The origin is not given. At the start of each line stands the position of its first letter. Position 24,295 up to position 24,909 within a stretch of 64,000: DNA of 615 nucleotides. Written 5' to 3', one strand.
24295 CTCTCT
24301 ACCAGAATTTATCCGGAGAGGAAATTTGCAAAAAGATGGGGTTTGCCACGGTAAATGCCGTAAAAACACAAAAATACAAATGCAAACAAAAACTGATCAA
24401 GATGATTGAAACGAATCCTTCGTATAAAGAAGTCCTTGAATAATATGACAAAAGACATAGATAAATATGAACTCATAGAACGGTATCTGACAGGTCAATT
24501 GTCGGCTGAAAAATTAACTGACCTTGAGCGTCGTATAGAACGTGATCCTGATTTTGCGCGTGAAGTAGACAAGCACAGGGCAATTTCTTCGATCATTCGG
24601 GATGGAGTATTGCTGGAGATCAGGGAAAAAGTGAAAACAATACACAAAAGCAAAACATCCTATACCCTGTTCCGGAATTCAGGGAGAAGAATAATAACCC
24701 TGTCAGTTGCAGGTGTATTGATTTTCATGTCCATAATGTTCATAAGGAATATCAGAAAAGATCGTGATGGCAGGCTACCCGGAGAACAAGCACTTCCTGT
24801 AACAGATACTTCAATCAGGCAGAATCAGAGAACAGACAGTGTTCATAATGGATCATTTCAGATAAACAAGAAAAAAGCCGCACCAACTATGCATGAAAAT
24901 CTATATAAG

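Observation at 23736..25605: ECF sigma factor paired with an anti-sigma-like inner-membrane protein that ends in a T9SS type-B sorting domain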

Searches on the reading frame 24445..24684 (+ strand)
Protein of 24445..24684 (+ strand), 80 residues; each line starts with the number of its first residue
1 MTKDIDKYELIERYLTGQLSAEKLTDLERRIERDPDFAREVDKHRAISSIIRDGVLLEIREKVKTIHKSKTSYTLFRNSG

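Call 46: search_solved_structures(query=A3, max_evalue=10, show_alignments=3)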
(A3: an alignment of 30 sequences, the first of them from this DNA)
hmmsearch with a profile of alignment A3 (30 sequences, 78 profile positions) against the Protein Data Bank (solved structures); distinct sequences matched with E-value up to 10: 15.
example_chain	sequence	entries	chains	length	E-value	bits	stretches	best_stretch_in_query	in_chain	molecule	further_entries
9qc6_A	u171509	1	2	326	0.56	13.6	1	19-65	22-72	Translation initiation factor eIF2B subunit alpha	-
4nqw_B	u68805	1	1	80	0.57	13.6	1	3-58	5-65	Anti-sigma-K factor RskA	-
7f66_A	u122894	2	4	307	0.9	13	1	25-65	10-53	Translation initiation factor eIF-2B subunit alpha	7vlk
7l70_G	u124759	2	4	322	1.1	12.7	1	25-65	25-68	Translation initiation factor eIF-2B subunit alpha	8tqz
9y3t_G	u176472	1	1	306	1.1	12.7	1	25-65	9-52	Translation initiation factor eIF2B subunit alpha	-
6caj_H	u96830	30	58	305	1.1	12.7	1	25-65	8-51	Translation initiation factor eIF-2B subunit alpha | Translation initiation factor eIF2B subunit alpha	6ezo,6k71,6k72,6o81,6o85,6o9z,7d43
3ecs_A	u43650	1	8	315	1.1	12.6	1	25-65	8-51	Translation initiation factor eIF-2B subunit alpha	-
7kma_A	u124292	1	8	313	1.4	12.4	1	25-65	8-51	Translation initiation factor eIF-2B subunit alpha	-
3sja_C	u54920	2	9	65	1.4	12.4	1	9-69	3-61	Golgi to ER traffic protein 1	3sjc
4ynh_A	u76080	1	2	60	1.8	12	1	18-43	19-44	Spindle assembly abnormal protein 5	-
7kmf_H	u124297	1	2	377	1.9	11.9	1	25-65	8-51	Translation initiation factor eIF-2B subunit alpha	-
3w9y_A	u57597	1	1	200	2.1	11.8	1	20-72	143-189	Disks large homolog 1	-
5h79_D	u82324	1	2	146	3.7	11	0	18-37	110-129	Immunoglobulin G-binding protein A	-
1n1c_A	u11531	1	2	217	5.3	10.5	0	18-54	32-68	TorA specific chaperone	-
5h7a_C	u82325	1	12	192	8.7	9.8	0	18-37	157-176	Immunoglobulin G-binding protein A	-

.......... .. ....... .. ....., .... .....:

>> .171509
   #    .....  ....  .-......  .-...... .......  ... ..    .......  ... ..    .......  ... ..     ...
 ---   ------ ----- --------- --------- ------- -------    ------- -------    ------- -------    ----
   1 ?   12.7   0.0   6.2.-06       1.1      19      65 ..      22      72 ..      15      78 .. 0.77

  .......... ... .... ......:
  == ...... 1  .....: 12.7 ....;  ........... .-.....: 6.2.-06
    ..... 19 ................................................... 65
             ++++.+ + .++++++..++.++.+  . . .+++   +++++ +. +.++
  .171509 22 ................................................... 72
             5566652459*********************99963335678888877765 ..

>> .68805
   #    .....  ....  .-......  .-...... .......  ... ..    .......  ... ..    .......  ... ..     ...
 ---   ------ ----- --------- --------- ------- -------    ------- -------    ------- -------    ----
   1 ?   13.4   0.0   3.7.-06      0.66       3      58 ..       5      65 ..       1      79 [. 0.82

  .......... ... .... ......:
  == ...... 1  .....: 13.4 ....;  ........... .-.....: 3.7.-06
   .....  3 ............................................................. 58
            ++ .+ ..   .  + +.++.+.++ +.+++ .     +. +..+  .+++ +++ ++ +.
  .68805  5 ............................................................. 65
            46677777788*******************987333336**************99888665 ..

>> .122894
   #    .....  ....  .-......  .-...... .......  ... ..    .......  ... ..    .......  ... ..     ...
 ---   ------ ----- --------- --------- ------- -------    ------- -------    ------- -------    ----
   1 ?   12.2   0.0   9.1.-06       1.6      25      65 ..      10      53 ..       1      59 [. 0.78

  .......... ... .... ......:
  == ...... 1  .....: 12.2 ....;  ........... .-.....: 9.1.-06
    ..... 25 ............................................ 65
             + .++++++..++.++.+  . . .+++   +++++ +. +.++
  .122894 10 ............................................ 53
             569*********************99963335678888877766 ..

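Call 72: predict_structure(alignment_id=A4)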
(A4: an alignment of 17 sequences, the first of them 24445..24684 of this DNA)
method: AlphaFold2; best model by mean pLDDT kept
length: 80 residues; sequences in the alignment: 17
mean_pLDDT: 85.2   pTM: 0.59
mean pLDDT of the five models: 85.2, 84.0, 83.7, 83.0, 81.6
residues with pLDDT >= 90: 43; 70-90: 25; 50-70: 11; < 50: 1
segments of 3 or more residues with pLDDT < 50: none
pLDDT, mean of each block of 10 residues (from residue 1): 82 92 92 93 92 89 84 57
secondary structure, 60 per line:
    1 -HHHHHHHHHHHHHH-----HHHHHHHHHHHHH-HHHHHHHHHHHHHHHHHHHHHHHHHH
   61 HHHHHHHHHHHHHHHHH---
elements in order: H2-15 H21-33 H35-77

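Call 75: fold_search(model_id=the predicted structure, library=pdb)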
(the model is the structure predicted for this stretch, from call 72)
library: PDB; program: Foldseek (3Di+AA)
matches with E <= 10: 23; with E <= 0.001: 0
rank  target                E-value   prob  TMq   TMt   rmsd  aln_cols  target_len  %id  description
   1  4ynh_A                1.6e+00  0.33  0.39  0.53   6.4        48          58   31  Structure of the C. elegans SAS-5 Implico dimerization domain (released 2015-06-10)
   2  4nqw_B                2.4e+00  0.28  0.45  0.49   3.0        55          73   22  Structure of Mycobacterium tuberculosis extracytoplasmic function sigma factor SigK in complex with the cytosolic doma (released 2014-01-22)
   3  1vp7_C                4.3e+00  0.10  0.32  0.36   8.8        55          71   24  Crystal structure of Exodeoxyribonuclease VII small subunit (NP_881400.1) from Bordetella pertussis at 2.40 A resoluti (released 2004-10-26)
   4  8vc9_E                5.0e+00  0.09  0.30  0.08   6.3        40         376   20  Hybrid response regulator LvrB from Leptospira / phosphorylated REC form (released 2024-12-18)
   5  3hug_L                5.4e+00  0.14  0.47  0.58   6.3        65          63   22  Crystal structure of Mycobacterium tuberculosis anti-sigma factor RslA in complex with -35 promoter binding domain of  (released 2010-03-02)
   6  1q0a_B                5.4e+00  0.12  0.45  0.41   8.3        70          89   14  Crystal structure of the Zn(II) form of E. coli ZntR, a zinc-sensing transcriptional regulator (space group C222) (released 2003-09-16)
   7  5wuq_D                6.2e+00  0.28  0.53  0.61   1.3        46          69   13  Crystal structure of SigW in complex with its anti-sigma RsiW, a zinc binding form (released 2017-03-29)
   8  5wuq_C                6.7e+00  0.25  0.53  0.60   1.3        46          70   13  Crystal structure of SigW in complex with its anti-sigma RsiW, a zinc binding form (released 2017-03-29)
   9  3hug_F                6.7e+00  0.23  0.41  0.58   1.5        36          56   22  Crystal structure of Mycobacterium tuberculosis anti-sigma factor RslA in complex with -35 promoter binding domain of  (released 2010-03-02)
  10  9clb_B                6.7e+00  0.05  0.21  0.17   7.7        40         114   25  Crystal structure of Bak bound to the inhibitory aBAK (released 2025-07-16)
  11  9kjx_A                7.2e+00  0.08  0.35  0.12   3.3        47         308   19  Cryo-EM structure of the Retron-Eco7 complex (state 1) (released 2025-11-12)
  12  3pph_B                7.2e+00  0.06  0.25  0.04   5.5        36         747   25  Crystal structure of the Candida albicans methionine synthase by surface entropy reduction, threonine variant (released 2011-10-12)
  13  4qqu                  7.8e+00  0.06  0.24  0.04   5.7        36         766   25  Crystal structure of the cobalamin-independent methionine synthase enzyme in a closed conformation (released 2015-01-14)
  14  7ok0_Q                7.8e+00  0.05  0.23  0.39   6.5        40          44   22  Cryo-EM structure of the Sulfolobus acidocaldarius RNA polymerase at 2.88 A (released 2021-08-25)
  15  6vme_H                9.0e+00  0.05  0.25  0.26   7.0        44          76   16  Human ESCRT-I heterotetramer headpiece (released 2020-05-20)
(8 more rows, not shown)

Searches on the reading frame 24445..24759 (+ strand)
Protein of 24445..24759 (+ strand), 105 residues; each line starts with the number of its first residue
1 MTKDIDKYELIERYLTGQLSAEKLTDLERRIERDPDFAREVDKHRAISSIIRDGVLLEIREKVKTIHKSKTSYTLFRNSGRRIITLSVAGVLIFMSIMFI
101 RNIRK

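Call 76: find_homologous_proteins(query=window:24445-24759:+, max_evalue=0.01)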
Query window:24445-24759:+: 7 candidates shared short words with the query, none scored E <= 0.01.
